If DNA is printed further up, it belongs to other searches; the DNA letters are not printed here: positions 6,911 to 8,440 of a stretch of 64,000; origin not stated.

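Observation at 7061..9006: DCD/PUA-like reader domain fused to a DNA-type methyltransferase, paired with a PD-(D/E)XK-like nuclease in a low-GC island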

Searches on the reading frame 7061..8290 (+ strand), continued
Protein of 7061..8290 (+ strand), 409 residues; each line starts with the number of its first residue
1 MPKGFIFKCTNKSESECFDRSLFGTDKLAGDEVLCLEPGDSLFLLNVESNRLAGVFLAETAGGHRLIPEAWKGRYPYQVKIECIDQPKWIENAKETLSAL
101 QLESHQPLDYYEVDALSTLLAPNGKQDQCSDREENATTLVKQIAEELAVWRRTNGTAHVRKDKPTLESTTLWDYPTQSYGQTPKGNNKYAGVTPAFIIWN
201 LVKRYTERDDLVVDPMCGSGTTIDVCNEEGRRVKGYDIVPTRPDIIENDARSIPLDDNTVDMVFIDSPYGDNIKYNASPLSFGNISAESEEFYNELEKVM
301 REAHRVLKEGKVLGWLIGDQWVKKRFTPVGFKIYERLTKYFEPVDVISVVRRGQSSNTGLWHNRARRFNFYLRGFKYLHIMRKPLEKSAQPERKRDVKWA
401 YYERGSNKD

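Call 10: search_solved_structures(query=window:7061-8290:+, max_evalue=1, show_alignments=2)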
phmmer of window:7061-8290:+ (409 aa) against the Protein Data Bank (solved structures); distinct sequences matched with E-value up to 1: 15.
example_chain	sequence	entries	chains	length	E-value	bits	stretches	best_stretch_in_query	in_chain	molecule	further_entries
2zie_A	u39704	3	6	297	2.4e-09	39.7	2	189-254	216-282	Putative modification methylase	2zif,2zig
3sm3_A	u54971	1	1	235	0.00011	24.4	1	193-324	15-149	SAM-dependent methyltransferases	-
8s9m_A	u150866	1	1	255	0.0017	20.4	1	183-239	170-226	DNA cytosine-N4 methyltransferase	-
8s9n_A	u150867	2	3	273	0.0018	20.3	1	183-239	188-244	DNA cytosine-N4 methyltransferase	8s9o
9c3u_A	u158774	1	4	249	0.045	15.7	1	197-239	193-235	Methyltransferase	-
8urk_A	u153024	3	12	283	0.054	15.5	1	197-239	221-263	Methyltransferase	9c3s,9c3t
1g60_A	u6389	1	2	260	0.15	14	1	171-238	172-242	Adenine-specific Methyltransferase MboIIA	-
6qt9_g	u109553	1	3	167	0.18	13.7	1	235-284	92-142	ORF 24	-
6pbd_A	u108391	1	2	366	0.19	13.7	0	186-237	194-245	Modification methylase CcrMI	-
6qt9_a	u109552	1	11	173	0.2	13.6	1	235-284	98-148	ORF 24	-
6qt9_h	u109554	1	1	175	0.2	13.6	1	235-284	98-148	ORF 24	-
3vc1_A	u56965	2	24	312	0.27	13.2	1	208-272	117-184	Geranyl diphosphate 2-C-methyltransferase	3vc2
1boo_A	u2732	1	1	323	0.45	12.4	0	195-240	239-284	PROTEIN (N-4 CYTOSINE-SPECIFIC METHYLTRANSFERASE PVU II)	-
6h9c_D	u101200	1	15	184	0.56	12.1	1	235-292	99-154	VP7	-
5hfj_A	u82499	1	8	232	0.95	11.4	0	198-232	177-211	Adenine specific DNA methyltransferase (DpnA)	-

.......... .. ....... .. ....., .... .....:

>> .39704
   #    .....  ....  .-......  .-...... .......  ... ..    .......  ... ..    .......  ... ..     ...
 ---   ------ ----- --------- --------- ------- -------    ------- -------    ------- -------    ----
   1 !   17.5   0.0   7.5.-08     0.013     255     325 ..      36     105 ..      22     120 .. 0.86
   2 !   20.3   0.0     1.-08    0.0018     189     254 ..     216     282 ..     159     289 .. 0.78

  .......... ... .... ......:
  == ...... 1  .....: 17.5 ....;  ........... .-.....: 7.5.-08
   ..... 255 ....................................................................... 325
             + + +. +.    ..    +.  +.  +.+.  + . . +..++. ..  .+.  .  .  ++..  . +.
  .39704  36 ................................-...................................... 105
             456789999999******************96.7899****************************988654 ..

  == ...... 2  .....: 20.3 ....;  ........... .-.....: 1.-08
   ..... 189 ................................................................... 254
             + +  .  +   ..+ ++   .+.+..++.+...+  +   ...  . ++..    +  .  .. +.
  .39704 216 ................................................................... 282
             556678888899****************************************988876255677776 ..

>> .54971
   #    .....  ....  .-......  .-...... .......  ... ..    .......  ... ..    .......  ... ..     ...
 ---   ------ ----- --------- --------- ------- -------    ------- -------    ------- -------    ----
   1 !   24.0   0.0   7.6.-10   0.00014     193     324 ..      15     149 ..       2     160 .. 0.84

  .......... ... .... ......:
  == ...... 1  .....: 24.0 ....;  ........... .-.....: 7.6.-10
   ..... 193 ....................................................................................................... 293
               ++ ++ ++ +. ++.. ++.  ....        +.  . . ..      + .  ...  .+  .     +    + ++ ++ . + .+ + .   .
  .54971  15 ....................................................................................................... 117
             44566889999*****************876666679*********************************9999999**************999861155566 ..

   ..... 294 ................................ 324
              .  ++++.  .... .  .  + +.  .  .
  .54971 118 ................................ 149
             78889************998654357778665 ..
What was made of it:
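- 7556..8290 (+): Methyltransferase core, aa 166-409. It has an invariant N-terminal loop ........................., motif I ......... (aa 214-222) and motif IV DSPY (aa 266-269). The motif order I before IV is permuted relative to beta-class enzymes. The alignment to TTHA0409/2zie shows query 189-254 matching chain 216-282 and query 255-325 matching chain 36-105 (call 10).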

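Call 21: find_related_loci(query=A1, collection=genome_contigs, flank=6000)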
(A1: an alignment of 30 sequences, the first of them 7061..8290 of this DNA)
Query A1 (409 aa) in genome_contigs; peptide patterns used: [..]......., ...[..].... (x = any residue, [..] = any of these).
599 stretches matched a pattern (row limit reached: there are more); 407 encode a relative of the query (tblastn E <= 1e-3); the best 80 are kept; 80 distinct loci.
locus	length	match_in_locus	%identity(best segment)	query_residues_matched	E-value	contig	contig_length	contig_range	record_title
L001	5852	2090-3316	66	1-408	0e+0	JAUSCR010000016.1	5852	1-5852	MAG: Dehalococcoidia bacterium isolate E14_concoct.bin.151_sub E14_k141_1394127, whole genome shotgun sequence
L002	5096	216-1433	65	1-404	0e+0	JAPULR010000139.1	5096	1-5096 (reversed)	MAG: Chloroflexota bacterium isolate KW1-S21_197 KW1-S21_197_cg139, whole genome shotgun sequence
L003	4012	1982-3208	65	1-408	0e+0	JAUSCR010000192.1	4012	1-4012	MAG: Dehalococcoidia bacterium isolate E14_concoct.bin.151_sub E14_k141_1605526, whole genome shotgun sequence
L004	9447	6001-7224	65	3-404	2e-177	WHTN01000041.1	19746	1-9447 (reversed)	MAG: Dehalococcoidia bacterium isolate Dino_bin38 NODE_3053_length_19746_cov_2.23346, whole genome shotgun sequence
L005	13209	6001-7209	64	1-404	8e-170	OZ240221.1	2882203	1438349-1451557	MAG: Dehalococcoidia bacterium isolate 7567415b-4a3e-4746-a007-9ac3d6e47015 genome assembly, chromosome: 1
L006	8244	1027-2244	62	3-408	4e-168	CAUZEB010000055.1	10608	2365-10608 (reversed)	MAG: Dehalococcoidia bacterium isolate CB27_Tmax.77 genome assembly, contig: Ga0310121_10005721, whole genome shotgun se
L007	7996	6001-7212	61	6-408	6e-163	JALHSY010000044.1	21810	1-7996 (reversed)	MAG: Candidatus Bathyarchaeota archaeon isolate PFL10 seq_379428, whole genome shotgun sequence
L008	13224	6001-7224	61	1-402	1e-161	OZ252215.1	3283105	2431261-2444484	MAG: Dehalococcoidia bacterium isolate f790cd15-5f21-4149-8e86-57a76e5ce5f8 genome assembly, chromosome: 1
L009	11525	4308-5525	60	6-409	3e-158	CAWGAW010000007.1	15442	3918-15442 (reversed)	MAG: Candidatus Bathyarchaeota archaeon isolate MFD04408.bin.2.4 genome assembly, contig: contig_127439, whole genome sh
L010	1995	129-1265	60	3-404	9e-171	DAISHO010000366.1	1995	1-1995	MAG TPA_asm: Thermodesulfovibrionales bacterium isolate CTOTU1358 NODE_3551_length_1995_cov_5.071649, whole genome shotg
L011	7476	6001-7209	57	3-404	6e-156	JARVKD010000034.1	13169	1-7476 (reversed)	MAG: Nitrososphaeria archaeon isolate JZ2_bin.220247 NODE_34_length_13169_cov_1.79965, whole genome shotgun sequence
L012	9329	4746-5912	60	3-404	2e-155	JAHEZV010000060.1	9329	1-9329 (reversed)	MAG: Nitrososphaera sp. isolate nzgw16 NODE_9659_length_9330_cov_4.033554, whole genome shotgun sequence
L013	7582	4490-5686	58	3-404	1e-155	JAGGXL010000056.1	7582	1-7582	MAG: Thermodesulfobacterium sp. isolate AUK151 PB_MBMC_105_c_000000000067, whole genome shotgun sequence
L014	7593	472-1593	58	3-404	1e-154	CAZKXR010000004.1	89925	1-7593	MAG TPA_asm: uncultured Nitrososphaera sp. isolate binchicken_co274_240 genome assembly, contig: NODE_638_length_89925_c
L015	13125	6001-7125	57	3-404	7e-155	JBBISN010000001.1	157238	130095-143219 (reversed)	MAG: Nitrososphaera sp. isolate RSF170216_bin_374 NODE_38_length_157238_cov_31.000382, whole genome shotgun sequence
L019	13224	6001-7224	56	1-409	1e-153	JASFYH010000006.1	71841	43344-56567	MAG: Archaeoglobales archaeon isolate JZ-3_D_bin_138 NODE_6_length_71841_cov_3.975974, whole genome shotgun sequence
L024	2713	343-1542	57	3-404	1e-160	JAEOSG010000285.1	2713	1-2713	MAG: Candidatus Baldrarchaeota archaeon isolate Yap30.bin4.67 contig_20726, whole genome shotgun sequence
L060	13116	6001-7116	55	4-404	4e-146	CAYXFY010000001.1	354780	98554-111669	MAG TPA_asm: uncultured Nitrososphaera sp. isolate SRP290908_co1_399 genome assembly, contig: NODE_7_length_354780_cov_7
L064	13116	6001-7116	56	3-404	1e-145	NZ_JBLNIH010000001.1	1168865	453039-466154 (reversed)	Candidatus Nitrososphaera sp. FF02 1, whole genome shotgun sequence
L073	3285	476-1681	57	1-404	2e-151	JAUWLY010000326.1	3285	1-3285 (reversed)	MAG: Candidatus Stahlbacteria bacterium isolate CSMAG_2384 CSMAG_2384_k141_170138_length_3285_cov_3.9281, whole genome s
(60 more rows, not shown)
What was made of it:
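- The cassette is found in unrelated bacterial and archaeal phyla (call 21), so it cannot rely on a host-specific prior modification.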

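Call 26: search_protein_families(library=pfam, proteins=[L004:7276-7959:-, L008:7295-7990:-, L006:2273-2707:+, L060:7148-8080:+, L064:7441-8283:+, L019:7269-7676:-, L024:1558-2262:+, L073:1699-2409:+, L001:3969-4508:+], max_evalue=0.01)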
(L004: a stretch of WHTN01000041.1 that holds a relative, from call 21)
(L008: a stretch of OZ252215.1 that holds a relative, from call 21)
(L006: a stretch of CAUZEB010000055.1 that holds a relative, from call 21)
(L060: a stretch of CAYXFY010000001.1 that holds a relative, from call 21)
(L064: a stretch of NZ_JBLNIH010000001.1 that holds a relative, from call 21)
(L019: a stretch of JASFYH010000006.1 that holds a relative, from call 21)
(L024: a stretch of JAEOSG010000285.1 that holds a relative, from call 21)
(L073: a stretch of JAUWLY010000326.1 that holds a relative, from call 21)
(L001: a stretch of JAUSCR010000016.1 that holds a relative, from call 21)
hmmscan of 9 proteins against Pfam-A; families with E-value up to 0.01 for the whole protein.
L004:7276-7959:- (227 aa): 1 family
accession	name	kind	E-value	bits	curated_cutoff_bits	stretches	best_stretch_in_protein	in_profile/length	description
PF18643.7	RE_BsaWI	-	0.0003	21.3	26.2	1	113-166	22-77/105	BsaWI restriction endonuclease type 2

L008:7295-7990:- (231 aa): 1 family
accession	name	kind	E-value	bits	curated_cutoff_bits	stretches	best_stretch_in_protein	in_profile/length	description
PF18643.7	RE_BsaWI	-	4.9e-06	27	26.2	1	114-178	21-87/105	BsaWI restriction endonuclease type 2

L006:2273-2707:+ (144 aa): 3 families
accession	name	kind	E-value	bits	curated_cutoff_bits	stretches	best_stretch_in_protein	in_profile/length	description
PF03061.28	4HBT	-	1.2e-16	61.2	20.6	1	51-127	2-78/79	Thioesterase superfamily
PF13279.12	4HBT_2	-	0.0017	19.2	25.5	1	74-142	42-109/122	Thioesterase-like superfamily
PF13622.12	4HBT_3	-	0.0046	17.6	24.3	1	48-131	7-76/83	Acyl-CoA thioesterase N-terminal domain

L060:7148-8080:+ (310 aa): 1 family
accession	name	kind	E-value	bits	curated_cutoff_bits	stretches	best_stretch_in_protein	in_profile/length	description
PF02932.22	Neur_chan_memb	-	1.5e-05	25.8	28.1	1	192-278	1-88/233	Neurotransmitter-gated ion-channel transmembrane region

L064:7441-8283:+ (280 aa): 1 family
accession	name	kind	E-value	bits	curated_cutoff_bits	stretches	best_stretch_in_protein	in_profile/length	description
PF13456.12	RVT_3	-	0.0027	18.1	21.6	1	194-245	63-113/123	Reverse transcriptase-like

L019:7269-7676:- (135 aa): 0 families

L024:1558-2262:+ (234 aa): 1 family
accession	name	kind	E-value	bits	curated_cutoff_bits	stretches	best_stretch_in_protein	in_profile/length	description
PF18643.7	RE_BsaWI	-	2.8e-27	95.3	26.2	1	92-201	7-105/105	BsaWI restriction endonuclease type 2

L073:1699-2409:+ (236 aa): 1 family
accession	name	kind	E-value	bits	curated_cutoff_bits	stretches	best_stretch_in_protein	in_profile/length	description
PF18643.7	RE_BsaWI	-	1.5e-24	86.5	26.2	1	95-209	3-105/105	BsaWI restriction endonuclease type 2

L001:3969-4508:+ (179 aa): 0 families

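Call 70: predict_structure(alignment_id=A1)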
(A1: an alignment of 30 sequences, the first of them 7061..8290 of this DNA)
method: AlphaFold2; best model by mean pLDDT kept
length: 409 residues; sequences in the alignment: 30
mean_pLDDT: 75.2   pTM: 0.57
mean pLDDT of the five models: 75.2, 73.9, 72.9, 71.9, 71.7
residues with pLDDT >= 90: 116; 70-90: 161; 50-70: 64; < 50: 68
segments of 3 or more residues with pLDDT < 50: 124-131, 157-191, 271-275, 366-369, 397-400, 403-409
pLDDT, mean of each block of 10 residues (from residue 1): 85 90 86 86 94 94 87 89 87 89 85 90 48 66 86 56 40 37 35 69 84 89 82 89 88 95 80 55 75 90 96 84 63 88 78 52 51 72 73 50 47
secondary structure, 60 per line:
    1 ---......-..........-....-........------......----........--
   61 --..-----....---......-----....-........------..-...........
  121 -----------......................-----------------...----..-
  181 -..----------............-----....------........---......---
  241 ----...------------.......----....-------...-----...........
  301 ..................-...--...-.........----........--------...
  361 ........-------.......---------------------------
elements in order: E4-9 H11-20 E22-25 H27-34 E41-46 E51-58 H70-73 E77-82 E88-91 H93-100 H110-120 H132-153 H194-205 E211-214 H221-228 E232-237 E245-247 E260-266 H271-274 H290-306 E307-318 E320-322 E325-327 H329-337 E342-349 H358-368 E376-382
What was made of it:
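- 7406..7555 (+): Variable linker, aa 116-165: one predicted helix (132-153) flanked by low-confidence segments. Full-length pTM is only 0.57 (call 70).
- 7556..8290 (+): The loop at aa 157-191 has pLDDT below 50 (call 70).
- It has low pLDDT, and the full-length pTM is 0.57 (call 70).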

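Call 72: fold_search(model_id=the predicted structure, library=pdb)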
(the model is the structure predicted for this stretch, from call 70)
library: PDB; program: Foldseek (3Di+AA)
matches with E <= 10: 1756; with E <= 0.001: 744
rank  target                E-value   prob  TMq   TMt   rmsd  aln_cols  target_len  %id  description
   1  6zxv_B                5.6e-09  1.00  0.31  0.38   4.3       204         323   19  Structure of Archaeoglobus fulgidus Trm11 m2G10 tRNA methyltransferase enzyme bound to sinefungin (released 2020-09-23)
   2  6zxw_G                8.0e-09  1.00  0.31  0.39   4.4       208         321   18  Structure of Archaeoglobus fulgidus Trm11-Trm112 m2G10 tRNA methyltransferase complex bound to sinefungin (released 2020-09-23)
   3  6zxv_A                1.2e-08  1.00  0.30  0.38   4.6       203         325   19  Structure of Archaeoglobus fulgidus Trm11 m2G10 tRNA methyltransferase enzyme bound to sinefungin (released 2020-09-23)
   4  6zxy                  1.8e-08  1.00  0.30  0.39   4.2       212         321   16  Structure of Archaeoglobus fulgidus Trm11 m2G10 tRNA methyltransferase enzyme (released 2020-09-23)
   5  3l8d                  2.0e-08  1.00  0.30  0.58   5.3       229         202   18  Crystal structure of methyltransferase from Bacillus Thuringiensis (released 2010-01-12)
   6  4pne_B                2.9e-08  1.00  0.33  0.47   8.4       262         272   17  Crystal Structure of the [4+2]-Cyclase SpnF (released 2015-02-18)
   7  6f5z_A                3.0e-08  1.00  0.29  0.50   6.6       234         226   17  Complex between the Haloferax volcanii Trm112 methyltransferase activator and the Hvo_0019 putative methyltransferase (released 2018-07-11)
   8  4qtt_D                3.2e-08  1.00  0.31  0.67   4.3       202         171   15  Structure of S. cerevisiae Bud23-Trm112 complex involved in formation of m7G1575 on 18S rRNA (apo-form) (released 2014-12-24)
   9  8x8j_A                4.7e-08  1.00  0.29  0.47  10.5       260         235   13  The structure of AbBioc in complex with inhibitor sinefungin (released 2024-11-13)
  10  4pne_A                5.3e-08  1.00  0.33  0.49   9.6       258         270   17  Crystal Structure of the [4+2]-Cyclase SpnF (released 2015-02-18)
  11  4kri_A                7.1e-08  1.00  0.30  0.29  23.4       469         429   11  Haemonchus contortus Phospholethanolamine N-methyltransferase 2 in complex with phosphomonomethylethanolamine and S-ad (released 2013-09-25)
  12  4ine_A                7.1e-08  1.00  0.31  0.30  23.8       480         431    9  Crystal structure of N-methyl transferase (PMT-2) from Caenorhabditis elegant complexed with S-adenosyl homocysteine a (released 2014-01-15)
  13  6f5z_B                8.5e-08  1.00  0.29  0.49   6.7       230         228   16  Complex between the Haloferax volcanii Trm112 methyltransferase activator and the Hvo_0019 putative methyltransferase (released 2018-07-11)
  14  5gm1_C                8.5e-08  1.00  0.31  0.43  16.8       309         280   15  Crystal structure of methyltransferase TleD complexed with SAH (released 2016-09-28)
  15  4qtu_B                9.6e-08  1.00  0.31  0.62   4.8       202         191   16  Structure of S. cerevisiae Bud23-Trm112 complex involved in formation of m7G1575 on 18S rRNA (SAM bound form) (released 2014-12-24)
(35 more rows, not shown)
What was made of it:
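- The top Foldseek hit of the full-length model is A. fulgidus Trm11, at E 6e-9 (call 72).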
